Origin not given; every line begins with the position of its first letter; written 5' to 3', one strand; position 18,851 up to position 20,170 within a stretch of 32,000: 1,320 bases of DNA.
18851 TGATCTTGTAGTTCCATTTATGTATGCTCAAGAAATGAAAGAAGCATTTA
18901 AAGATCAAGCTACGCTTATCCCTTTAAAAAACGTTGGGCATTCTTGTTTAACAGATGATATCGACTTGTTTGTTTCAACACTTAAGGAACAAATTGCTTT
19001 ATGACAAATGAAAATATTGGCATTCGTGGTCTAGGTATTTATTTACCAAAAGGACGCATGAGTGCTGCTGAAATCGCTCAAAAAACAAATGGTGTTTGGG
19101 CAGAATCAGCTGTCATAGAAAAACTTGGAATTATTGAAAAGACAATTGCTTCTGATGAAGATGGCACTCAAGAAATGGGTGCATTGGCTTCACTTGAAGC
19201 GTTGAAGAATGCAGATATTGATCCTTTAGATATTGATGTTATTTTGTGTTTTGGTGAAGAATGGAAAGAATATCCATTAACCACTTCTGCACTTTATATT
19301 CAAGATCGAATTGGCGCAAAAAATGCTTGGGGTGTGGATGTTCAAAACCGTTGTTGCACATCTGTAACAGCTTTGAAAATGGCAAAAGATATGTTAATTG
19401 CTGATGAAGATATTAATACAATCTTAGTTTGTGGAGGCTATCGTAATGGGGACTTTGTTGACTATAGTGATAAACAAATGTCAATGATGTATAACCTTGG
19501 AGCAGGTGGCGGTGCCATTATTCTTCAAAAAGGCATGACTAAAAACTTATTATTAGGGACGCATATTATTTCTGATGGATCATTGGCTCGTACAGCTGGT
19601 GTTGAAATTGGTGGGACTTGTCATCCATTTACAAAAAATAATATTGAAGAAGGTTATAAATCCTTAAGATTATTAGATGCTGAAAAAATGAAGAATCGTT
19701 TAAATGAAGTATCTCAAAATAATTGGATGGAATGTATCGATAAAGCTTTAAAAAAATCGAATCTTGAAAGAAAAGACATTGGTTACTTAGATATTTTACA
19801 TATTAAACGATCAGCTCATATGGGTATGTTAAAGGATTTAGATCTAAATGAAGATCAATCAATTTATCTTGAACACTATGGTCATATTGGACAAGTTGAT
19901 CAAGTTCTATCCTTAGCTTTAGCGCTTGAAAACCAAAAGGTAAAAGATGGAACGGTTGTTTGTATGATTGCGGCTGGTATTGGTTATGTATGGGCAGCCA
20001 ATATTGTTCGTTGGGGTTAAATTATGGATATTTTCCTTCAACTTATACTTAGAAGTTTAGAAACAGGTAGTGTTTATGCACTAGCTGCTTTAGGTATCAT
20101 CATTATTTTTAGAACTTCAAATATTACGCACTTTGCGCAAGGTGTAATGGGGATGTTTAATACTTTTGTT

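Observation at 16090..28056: A 13-gene operon combining thiolase, keto-reductase, two hydrolases, an atypical KAS III, a Liv-type ABC importer, a CoA-transferase, TetR and Maf: an orphan import-and-acyl-CoA pathway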

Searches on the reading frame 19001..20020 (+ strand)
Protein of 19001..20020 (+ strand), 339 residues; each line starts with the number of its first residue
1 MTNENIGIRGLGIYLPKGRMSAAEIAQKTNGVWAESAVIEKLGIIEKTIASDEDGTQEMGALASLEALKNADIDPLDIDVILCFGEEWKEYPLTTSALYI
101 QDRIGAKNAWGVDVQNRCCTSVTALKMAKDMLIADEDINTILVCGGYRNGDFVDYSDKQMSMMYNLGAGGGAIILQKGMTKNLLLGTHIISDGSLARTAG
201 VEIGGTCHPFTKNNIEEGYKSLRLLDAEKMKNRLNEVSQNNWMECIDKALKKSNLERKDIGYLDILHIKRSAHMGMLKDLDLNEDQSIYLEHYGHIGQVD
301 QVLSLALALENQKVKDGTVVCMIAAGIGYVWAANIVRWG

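Call 4: search_protein_families(library=pfam, proteins=[window:19001-20020:+])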
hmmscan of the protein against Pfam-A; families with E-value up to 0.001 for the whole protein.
window:19001-20020:+ (339 aa): 2 families
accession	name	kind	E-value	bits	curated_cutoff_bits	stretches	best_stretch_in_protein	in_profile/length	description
PF08541.16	ACP_syn_III_C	-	3.8e-16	59.4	26.6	1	250-338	1-90/90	3-Oxoacyl-[acyl-carrier-protein (ACP)] synthase III C terminal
PF08545.16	ACP_syn_III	-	2.8e-14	53.2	24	1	113-193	2-80/80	3-Oxoacyl-[acyl-carrier-protein (ACP)] synthase III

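Call 6: search_protein_families(library=ncbifam, proteins=[window:19001-20020:+], max_evalue=0.00001)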
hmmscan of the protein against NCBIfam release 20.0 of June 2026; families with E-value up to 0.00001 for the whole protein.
window:19001-20020:+ (339 aa): 9 families
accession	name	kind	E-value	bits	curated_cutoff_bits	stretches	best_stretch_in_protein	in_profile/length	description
NF005308.0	PRK06840.1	equivalog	6.4e-141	469.3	315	1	3-339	2-336/339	3-oxoacyl-ACP synthase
NF006829.0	PRK09352.1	subfamily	1.7e-34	119.2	249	1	4-338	3-321/322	beta-ketoacyl-ACP synthase 3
TIGR00747.1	fabH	subfamily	5.4e-34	117.7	292.1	1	6-338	3-322/322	beta-ketoacyl-ACP synthase III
NF005541.0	PRK07204.1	equivalog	2.3e-25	89.7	402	1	4-331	3-322/329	beta-ketoacyl-ACP synthase III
NF004623.0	PRK05963.1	equivalog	2.6e-19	69.7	437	1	5-337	5-327/328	beta-ketoacyl-ACP synthase III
NF003274.0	PRK04262.1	equivalog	9.9e-17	61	244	1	5-176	2-165/347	hydroxymethylglutaryl-CoA synthase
TIGR00748.1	HMG_CoA_syn_Arc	equivalog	3.4e-12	46.3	353.35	1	6-132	2-126/345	hydroxymethylglutaryl-CoA synthase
NF005703.0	PRK07515.1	equivalog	7e-10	38.3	304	1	51-336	90-370/373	beta-ketoacyl-ACP synthase III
NF006720.0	PRK09258.1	equivalog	1.2e-07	31.4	285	1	3-329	3-329/338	3-oxoacyl-ACP synthase III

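Call 10: find_homologous_proteins(query=window:19001-20020:+)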
Query window:19001-20020:+ (339 aa): 4365 proteins with E <= 0.001 among 8000 candidates; the best 120 are listed.
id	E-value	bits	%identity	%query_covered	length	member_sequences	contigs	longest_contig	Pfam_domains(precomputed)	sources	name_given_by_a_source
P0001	1.5e-223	759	100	100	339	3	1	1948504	PF08545.17,PF08541.17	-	-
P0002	6.0e-190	649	85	99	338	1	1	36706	PF08545.17,PF08541.17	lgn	-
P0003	8.2e-189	645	84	99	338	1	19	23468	PF08545.17,PF08541.17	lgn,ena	-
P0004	9.7e-189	645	84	99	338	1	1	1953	PF08545.17,PF08541.17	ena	-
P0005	1.1e-188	645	84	99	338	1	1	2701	PF08545.17,PF08541.17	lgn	-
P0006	1.0e-187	641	83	100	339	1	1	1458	PF08545.17,PF08541.17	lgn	-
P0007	5.0e-187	639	83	99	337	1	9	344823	PF08545.17,PF08541.17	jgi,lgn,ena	-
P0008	6.4e-187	639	83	99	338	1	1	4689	PF08545.17,PF08541.17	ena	-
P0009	9.6e-187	638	82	99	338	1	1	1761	PF08545.17,PF08541.17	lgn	-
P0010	1.1e-185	635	83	100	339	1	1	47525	PF08545.17,PF08541.17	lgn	-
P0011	1.2e-185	635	82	99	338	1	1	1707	PF08545.17,PF08541.17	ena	-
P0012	1.5e-185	634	82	99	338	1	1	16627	PF08545.17,PF08541.17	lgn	-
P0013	5.2e-185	633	81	100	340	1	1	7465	PF08545.17,PF08541.17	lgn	-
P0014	3.5e-184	630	81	99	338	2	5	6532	PF08545.17,PF08541.17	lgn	-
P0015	2.1e-182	624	81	99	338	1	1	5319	PF08545.17,PF08541.17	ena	-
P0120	3.9e-166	571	74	99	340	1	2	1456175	PF08545.17,PF08541.17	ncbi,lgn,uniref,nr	ncbi:3-oxoacyl-ACP synthase [Acholeplasma hippikon]|uniref:3-oxoacyl-[acyl-carrier-protein] synthase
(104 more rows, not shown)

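Call 12: find_related_loci(query=window:19001-20020:+, collection=genome_contigs, flank=10000)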
Query window:19001-20020:+ (339 aa) in genome_contigs; peptide patterns used: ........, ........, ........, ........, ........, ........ (x = any residue, [..] = any of these).
120 stretches matched a pattern; 76 encode a relative of the query (tblastn E <= 1e-3); 76 distinct loci.
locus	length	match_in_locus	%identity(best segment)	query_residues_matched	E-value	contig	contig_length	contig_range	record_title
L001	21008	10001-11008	81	4-339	0e+0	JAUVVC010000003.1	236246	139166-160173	MAG: Erysipelotrichaceae bacterium isolate CSMAG_1154 CSMAG_1154_k127_8033568_length_236246_cov_20.0013, whole genome sh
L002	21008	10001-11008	80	4-339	0e+0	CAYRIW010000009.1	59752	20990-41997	MAG TPA_asm: uncultured Erysipelotrichaceae bacterium isolate SRP192927_co1_584 genome assembly, contig: NODE_627_length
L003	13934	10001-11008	79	4-339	0e+0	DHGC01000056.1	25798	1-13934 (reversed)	MAG TPA_asm: Erysipelotrichaceae bacterium UBA4808 UBA4808_contig_36466, whole genome shotgun sequence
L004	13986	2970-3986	78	1-339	0e+0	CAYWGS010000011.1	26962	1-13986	MAG TPA_asm: uncultured Erysipelotrichaceae bacterium isolate binchicken_co263_333 genome assembly, contig: NODE_1054_le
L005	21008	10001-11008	80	4-339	0e+0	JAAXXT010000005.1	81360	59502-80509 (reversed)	MAG: Erysipelotrichaceae bacterium isolate W9_Combined_metabat2_129 W9_Combined_metabat2_129_NODE_161, whole genome shot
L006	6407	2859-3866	79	4-339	0e+0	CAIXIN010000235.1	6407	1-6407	uncultured bacterium isolate Loclat_bin-03787 genome assembly, contig: bin-03787:235/284, whole genome shotgun sequence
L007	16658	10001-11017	78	1-339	0e+0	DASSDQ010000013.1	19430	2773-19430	MAG TPA_asm: Erysipelotrichaceae bacterium isolate SMAG_U955 k141_1041584, whole genome shotgun sequence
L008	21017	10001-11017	78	1-339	0e+0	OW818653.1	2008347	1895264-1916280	metagenome genome assembly, chromosome: 1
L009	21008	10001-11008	79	4-339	0e+0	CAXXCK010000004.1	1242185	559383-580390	MAG: Erysipelotrichaceae bacterium isolate b76e8e24-d245-4307-a20e-d676278d155c genome assembly, contig: contig_4, whole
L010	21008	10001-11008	79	4-339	0e+0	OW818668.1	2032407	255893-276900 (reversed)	metagenome genome assembly, chromosome: 1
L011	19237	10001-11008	78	4-339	0e+0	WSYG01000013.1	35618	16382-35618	MAG: Erysipelotrichaceae bacterium isolate X3_MetaBAT.3 scaffold_779, whole genome shotgun sequence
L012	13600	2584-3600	76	1-339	0e+0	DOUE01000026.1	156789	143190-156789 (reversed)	MAG TPA_asm: Erysipelotrichaceae bacterium isolate UBA12416 contig_3345, whole genome shotgun sequence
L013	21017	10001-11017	76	1-339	1e-180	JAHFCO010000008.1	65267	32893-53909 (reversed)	MAG: Bacillota bacterium isolate nzgw223 NODE_206_length_65268_cov_4.075890, whole genome shotgun sequence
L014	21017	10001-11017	76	1-339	2e-180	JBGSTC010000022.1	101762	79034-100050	MAG: Erysipelotrichaceae bacterium isolate JTS-AC397 k141_760204, whole genome shotgun sequence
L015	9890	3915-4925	78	3-339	5e-180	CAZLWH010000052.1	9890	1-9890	MAG TPA_asm: uncultured Erysipelotrichaceae bacterium isolate SRP272421_co2_819 genome assembly, contig: NODE_25298_leng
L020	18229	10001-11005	76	5-339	1e-176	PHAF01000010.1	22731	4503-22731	MAG: Firmicutes bacterium HGW-Firmicutes-10 bjp_ig2102_scaffold_1355, whole genome shotgun sequence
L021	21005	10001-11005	75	5-339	3e-176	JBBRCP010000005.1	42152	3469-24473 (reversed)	MAG: Erysipelotrichales bacterium isolate Co_metawrap_2408 Cmw_2408_k141_6691078_length_42152_cov_9.9991, whole genome s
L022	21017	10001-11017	74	1-339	2e-175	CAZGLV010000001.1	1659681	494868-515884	MAG TPA_asm: uncultured Erysipelotrichaceae bacterium isolate binchicken_co158_39 genome assembly, contig: NODE_1_length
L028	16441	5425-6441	73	4-339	5e-167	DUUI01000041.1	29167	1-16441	MAG TPA_asm: Erysipelothrix sp. isolate AS08sgBPME_194 151004_AS08, whole genome shotgun sequence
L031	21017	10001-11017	68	1-339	1e-161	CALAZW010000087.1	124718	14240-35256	MAG TPA_asm: uncultured Helcococcus sp. isolate SRR6713636_bin.10_CONCOCT_v1.1_MAG genome assembly, contig: ERZ794978.10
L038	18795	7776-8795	67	1-339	1e-157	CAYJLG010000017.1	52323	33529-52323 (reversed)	MAG TPA_asm: uncultured Clostridia bacterium isolate ERP123703_co5_234 genome assembly, contig: NODE_238_length_52323_co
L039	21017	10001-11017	66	1-339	4e-156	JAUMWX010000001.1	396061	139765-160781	MAG: Tissierellia bacterium isolate S15M_Sa_33 NODE_1_length_396061_cov_28.815046, whole genome shotgun sequence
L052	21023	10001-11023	67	1-339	9e-153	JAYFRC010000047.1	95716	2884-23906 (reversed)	MAG: Oscillospiraceae bacterium isolate CA_63 c_CA_000000016948, whole genome shotgun sequence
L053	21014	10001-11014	68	4-339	4e-153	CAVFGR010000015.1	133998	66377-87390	bacterium isolate H07626-L1_cleanbin_000021 genome assembly, contig: Spades_H07626-L1_contig_27, whole genome shotgun se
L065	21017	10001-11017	66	2-339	7e-151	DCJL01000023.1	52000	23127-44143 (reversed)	MAG TPA_asm: Clostridiales bacterium UBA1701 UBA1701_contig_3988, whole genome shotgun sequence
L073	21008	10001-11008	67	4-339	3e-155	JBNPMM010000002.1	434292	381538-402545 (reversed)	Peptoniphilaceae bacterium SGI.131 HD250_1, whole genome shotgun sequence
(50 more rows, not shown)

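Call 15: search_solved_structures(query=window:19001-20020:+, show_alignments=3, max_evalue=0.00001)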
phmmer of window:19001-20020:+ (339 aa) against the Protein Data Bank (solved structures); distinct sequences matched with E-value up to 0.00001: 39.
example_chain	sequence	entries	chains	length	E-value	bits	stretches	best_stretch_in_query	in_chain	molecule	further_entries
2ebd_A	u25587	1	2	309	5.9e-21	78.5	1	8-197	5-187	3-oxoacyl-[acyl-carrier-protein] synthase 3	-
8vd9_A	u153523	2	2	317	5.7e-20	75.3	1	4-172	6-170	Beta-ketoacyl-[acyl-carrier-protein] synthase III 1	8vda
1zow_A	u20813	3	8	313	2.2e-19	73.4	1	5-193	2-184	3-oxoacyl-[acyl-carrier-protein] synthase III | 3-oxoacyl-[acyl-carrier-protein] synthase 3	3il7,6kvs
4dfe_A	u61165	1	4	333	4.9e-19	72.2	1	8-338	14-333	3-oxoacyl-[acyl-carrier-protein] synthase 3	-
3il3_A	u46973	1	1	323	1.1e-15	61.2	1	7-338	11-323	3-oxoacyl-[acyl-carrier-protein] synthase 3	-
4nhd_A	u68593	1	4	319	8.6e-15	58.2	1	8-337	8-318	3-oxoacyl-[acyl-carrier-protein] synthase 3 protein 1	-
1mzj_A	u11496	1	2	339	2.4e-13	53.5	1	8-172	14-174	Beta-ketoacylsynthase III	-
6x7r_A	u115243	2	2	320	3.3e-13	53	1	8-338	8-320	3-oxoacyl-[acyl-carrier-protein] synthase 3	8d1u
1hn9_A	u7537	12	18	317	3.4e-13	53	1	8-338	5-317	BETA-KETOACYL-ACYL CARRIER PROTEIN SYNTHASE III | 3-oxoacyl-[acyl-carrier-protein] synthase III | 3-oxoacyl-[acyl-carrier-protein] synthase 3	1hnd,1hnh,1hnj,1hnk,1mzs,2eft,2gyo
4ylt_A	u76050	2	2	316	3.6e-13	52.9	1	8-338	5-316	3-oxoacyl-[acyl-carrier-protein] synthase 3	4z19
9ka2_A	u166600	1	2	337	3.9e-13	52.8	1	8-338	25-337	Beta-ketoacyl-[acyl-carrier-protein] synthase III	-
3il9_A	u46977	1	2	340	4e-13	52.7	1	8-338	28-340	3-oxoacyl-[acyl-carrier-protein] synthase 3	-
4ryb_A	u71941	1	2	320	1.2e-12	51.2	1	8-197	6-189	3-oxoacyl-[acyl-carrier-protein] synthase 3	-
8vdb_A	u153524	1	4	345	2.3e-12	50.3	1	8-339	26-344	Beta-ketoacyl-[acyl-carrier-protein] synthase III 2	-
1ebl_A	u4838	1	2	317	3.1e-12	49.8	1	8-338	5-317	BETA-KETOACYL-ACP SYNTHASE III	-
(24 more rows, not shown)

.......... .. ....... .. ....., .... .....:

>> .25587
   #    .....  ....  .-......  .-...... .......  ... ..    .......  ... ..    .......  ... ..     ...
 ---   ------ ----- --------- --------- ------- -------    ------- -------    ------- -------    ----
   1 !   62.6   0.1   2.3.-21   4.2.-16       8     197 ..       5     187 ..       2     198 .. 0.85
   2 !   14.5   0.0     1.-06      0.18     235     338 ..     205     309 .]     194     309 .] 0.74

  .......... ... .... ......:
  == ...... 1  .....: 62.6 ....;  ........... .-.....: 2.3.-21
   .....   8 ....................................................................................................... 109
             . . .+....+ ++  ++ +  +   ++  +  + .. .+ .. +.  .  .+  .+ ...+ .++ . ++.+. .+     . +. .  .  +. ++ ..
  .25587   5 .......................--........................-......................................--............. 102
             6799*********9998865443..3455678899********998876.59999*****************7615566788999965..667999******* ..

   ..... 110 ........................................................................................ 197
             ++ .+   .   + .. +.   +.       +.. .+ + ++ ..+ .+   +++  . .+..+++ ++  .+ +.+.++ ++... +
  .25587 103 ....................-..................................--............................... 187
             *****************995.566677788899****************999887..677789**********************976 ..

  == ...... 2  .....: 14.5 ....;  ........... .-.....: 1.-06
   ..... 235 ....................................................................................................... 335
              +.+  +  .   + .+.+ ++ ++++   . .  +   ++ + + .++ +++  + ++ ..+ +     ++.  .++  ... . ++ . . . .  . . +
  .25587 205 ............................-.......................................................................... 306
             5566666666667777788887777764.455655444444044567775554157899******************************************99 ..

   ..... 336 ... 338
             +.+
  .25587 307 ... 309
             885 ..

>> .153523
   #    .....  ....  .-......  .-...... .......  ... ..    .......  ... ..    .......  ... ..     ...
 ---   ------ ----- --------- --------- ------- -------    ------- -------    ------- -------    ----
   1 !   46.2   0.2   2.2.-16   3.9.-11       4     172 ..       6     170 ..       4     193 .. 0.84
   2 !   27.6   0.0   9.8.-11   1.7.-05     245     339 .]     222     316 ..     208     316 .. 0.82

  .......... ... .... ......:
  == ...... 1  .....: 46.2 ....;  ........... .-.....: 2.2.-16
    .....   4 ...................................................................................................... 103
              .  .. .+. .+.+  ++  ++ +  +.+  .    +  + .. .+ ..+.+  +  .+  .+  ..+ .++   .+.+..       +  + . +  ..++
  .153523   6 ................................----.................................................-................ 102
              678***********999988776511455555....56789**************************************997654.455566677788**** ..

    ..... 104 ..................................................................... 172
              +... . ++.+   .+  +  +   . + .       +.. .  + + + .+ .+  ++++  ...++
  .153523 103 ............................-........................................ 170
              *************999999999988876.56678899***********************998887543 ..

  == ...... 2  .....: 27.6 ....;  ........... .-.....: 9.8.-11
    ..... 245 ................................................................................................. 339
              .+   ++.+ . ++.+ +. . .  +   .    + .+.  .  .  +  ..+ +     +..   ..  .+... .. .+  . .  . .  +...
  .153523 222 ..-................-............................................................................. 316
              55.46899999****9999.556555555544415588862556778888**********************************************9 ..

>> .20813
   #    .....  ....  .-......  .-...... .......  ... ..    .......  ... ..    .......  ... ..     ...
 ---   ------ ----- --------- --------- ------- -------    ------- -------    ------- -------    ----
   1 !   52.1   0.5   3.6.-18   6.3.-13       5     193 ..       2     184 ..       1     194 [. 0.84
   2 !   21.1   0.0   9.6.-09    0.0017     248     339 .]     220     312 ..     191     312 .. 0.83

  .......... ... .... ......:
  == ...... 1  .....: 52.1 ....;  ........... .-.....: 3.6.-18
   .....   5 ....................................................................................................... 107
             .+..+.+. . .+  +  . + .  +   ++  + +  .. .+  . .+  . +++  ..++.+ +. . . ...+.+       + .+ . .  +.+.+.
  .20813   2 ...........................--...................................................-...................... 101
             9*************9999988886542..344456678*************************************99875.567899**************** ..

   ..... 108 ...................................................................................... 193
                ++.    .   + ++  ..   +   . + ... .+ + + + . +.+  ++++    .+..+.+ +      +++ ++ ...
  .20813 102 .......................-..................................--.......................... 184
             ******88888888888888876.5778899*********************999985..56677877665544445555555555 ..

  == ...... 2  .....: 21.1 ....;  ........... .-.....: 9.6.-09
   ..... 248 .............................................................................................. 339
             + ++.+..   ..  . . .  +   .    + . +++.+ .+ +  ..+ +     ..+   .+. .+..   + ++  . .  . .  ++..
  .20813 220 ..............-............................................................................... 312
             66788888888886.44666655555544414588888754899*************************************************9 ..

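Call 20: search_protein_families(library=pfam, proteins=[L039:746-2104:+, L039:7059-8840:+, L039:13789-15099:+, L039:15111-17333:+, L039:17942-18979:+, L053:15490-16878:+, L053:16966-17829:+, L053:17852-18568:+, L053:19190-20281:+, L053:7983-8801:+], max_evalue=0.00001)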
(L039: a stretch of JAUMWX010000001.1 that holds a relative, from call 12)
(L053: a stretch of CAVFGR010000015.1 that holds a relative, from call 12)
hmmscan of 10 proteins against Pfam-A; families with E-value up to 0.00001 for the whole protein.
L039:746-2104:+ (452 aa): 1 family
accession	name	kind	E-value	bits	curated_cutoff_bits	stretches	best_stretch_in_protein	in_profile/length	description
PF07501.17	G5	-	3.9e-19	69.1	23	1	72-148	3-75/75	G5 domain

L039:7059-8840:+ (593 aa): 1 family
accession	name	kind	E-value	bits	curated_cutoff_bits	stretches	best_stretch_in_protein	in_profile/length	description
PF13320.12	GH123_cat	-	1.7e-70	238.4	23.1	1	221-542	1-323/324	Glycoside hydrolase 123, catalytic domain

L039:13789-15099:+ (436 aa): 1 family
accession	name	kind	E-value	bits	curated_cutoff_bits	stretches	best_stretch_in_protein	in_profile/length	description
PF00275.25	EPSP_synthase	-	2.2e-111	373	22.8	1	21-422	1-415/417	EPSP synthase (3-phosphoshikimate 1-carboxyvinyltransferase)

L039:15111-17333:+ (740 aa): 11 families
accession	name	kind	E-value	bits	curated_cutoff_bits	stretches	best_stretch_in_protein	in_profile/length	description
PF13245.12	AAA_19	-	4.9e-48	163.2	25.1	1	324-457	1-133/134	AAA domain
PF13604.12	AAA_30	-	5.9e-44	150.5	27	1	320-501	2-174/191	AAA domain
PF14490.11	HHH_RecD2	-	4.9e-37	126.2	27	1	139-229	2-92/92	ATP-dependent RecD2 DNA helicase HHH domain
PF23139.1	OB_YrrC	-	1.7e-19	70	27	1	2-73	2-76/76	ATP-dependent DNA helicase YrrC, OB-fold domain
PF18335.7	SH3_13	-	1.9e-18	66.4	41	1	561-634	1-63/65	ATP-dependent RecD-like DNA helicase SH3 domain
PF13538.12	UvrD_C_2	-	1.3e-17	63.9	27.4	1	654-701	2-52/52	UvrD-like helicase C-terminal domain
PF13086.12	AAA_11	-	9.2e-13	49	27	1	320-375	2-65/257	AAA domain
PF01443.25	Viral_helicase1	-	7e-09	36.3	21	0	338-468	2-113/228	Viral superfamily 1 RNA helicase core domain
PF13401.12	AAA_22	-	5.6e-06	27.1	27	0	334-449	5-123/130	AAA domain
PF05970.20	PIF1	-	5.6e-06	26.6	25.9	0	331-456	13-155/223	PIF1-like helicase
PF14520.12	HHH_5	-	7.1e-06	26.8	27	0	89-135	8-54/57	Helix-hairpin-helix domain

L039:17942-18979:+ (345 aa): 2 families
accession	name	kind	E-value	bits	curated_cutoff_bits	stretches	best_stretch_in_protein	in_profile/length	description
PF01212.27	Beta_elim_lyase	-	1.4e-32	113.6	27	1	60-294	51-285/288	Beta-eliminating lyase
PF00155.27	Aminotran_1_2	-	2.1e-07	30.9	19.7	1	38-212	45-225/361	Aminotransferase class I and II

L053:15490-16878:+ (462 aa): 1 family
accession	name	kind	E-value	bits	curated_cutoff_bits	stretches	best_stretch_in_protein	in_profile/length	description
PF13458.12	Peripla_BP_6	-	3.7e-10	40.4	31.7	1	59-270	17-224/343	Periplasmic binding protein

L053:16966-17829:+ (287 aa): 1 family
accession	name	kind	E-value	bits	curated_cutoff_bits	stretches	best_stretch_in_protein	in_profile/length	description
PF02457.21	DAC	-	1.2e-37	128.6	27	1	145-261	2-118/119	DisA bacterial checkpoint controller nucleotide-binding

L053:17852-18568:+ (238 aa): 1 family
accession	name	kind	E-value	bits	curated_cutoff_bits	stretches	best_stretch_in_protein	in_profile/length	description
PF01048.26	PNP_UDP_1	-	3.4e-37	128.5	25.1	1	15-236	1-231/233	Phosphorylase superfamily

L053:19190-20281:+ (363 aa): 0 families

L053:7983-8801:+ (272 aa): 1 family
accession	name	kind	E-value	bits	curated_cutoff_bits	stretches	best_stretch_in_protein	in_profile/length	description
PF00950.22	ABC-3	-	1.4e-47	162.8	20.1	1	3-257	1-257/258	ABC 3 transport family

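Call 32: find_encoding_contigs(protein=P0120, flank=10000, max_places=2)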
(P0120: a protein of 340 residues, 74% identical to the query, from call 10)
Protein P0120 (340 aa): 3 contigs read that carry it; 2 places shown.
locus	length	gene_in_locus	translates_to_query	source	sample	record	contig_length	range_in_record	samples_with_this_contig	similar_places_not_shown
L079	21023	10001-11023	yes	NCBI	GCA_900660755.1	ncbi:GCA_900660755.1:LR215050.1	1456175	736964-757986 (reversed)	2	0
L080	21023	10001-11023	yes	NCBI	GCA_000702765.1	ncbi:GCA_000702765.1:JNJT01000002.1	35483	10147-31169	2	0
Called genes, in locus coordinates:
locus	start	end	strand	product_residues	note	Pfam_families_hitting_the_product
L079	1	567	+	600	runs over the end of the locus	PF01541:GIY-YIG (weak), PF27096:UvrC_M, PF02151:UVR, PF22920:UvrC_RNaseH, PF08459:UvrC_RNaseH_dom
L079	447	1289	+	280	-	-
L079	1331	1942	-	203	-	PF00440:TetR_N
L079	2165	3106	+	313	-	PF02653:BPD_transp_2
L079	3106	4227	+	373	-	PF02653:BPD_transp_2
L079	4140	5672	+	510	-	PF13476:AAA_23 (weak), PF00005:ABC_tran, PF12399:BCA_ABC_TP_C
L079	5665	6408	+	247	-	PF00005:ABC_tran, PF13304:AAA_21 (faint)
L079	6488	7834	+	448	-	PF13458:Peripla_BP_6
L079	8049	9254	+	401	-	PF00108:Thiolase_N, PF02803:Thiolase_C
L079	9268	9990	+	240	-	PF00106:adh_short, PF08659:KR, PF13561:adh_short_C2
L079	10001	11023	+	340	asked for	PF08545:ACP_syn_III, PF08541:ACP_syn_III_C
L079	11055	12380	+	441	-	PF02550:AcetylCoA_hydro, PF13336:AcetylCoA_hyd_C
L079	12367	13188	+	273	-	PF00561:Abhydrolase_1, PF12146:Hydrolase_4, PF12697:Abhydrolase_6, PF00756:Esterase (faint), PF03096:Ndr (weak), PF00561:Abhydrolase_1 (weak), PF08386:Abhydrolase_4 (weak)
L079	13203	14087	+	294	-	PF12146:Hydrolase_4, PF00561:Abhydrolase_1, PF12697:Abhydrolase_6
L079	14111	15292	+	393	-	PF00871:Acetate_kinase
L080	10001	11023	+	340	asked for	PF08545:ACP_syn_III, PF08541:ACP_syn_III_C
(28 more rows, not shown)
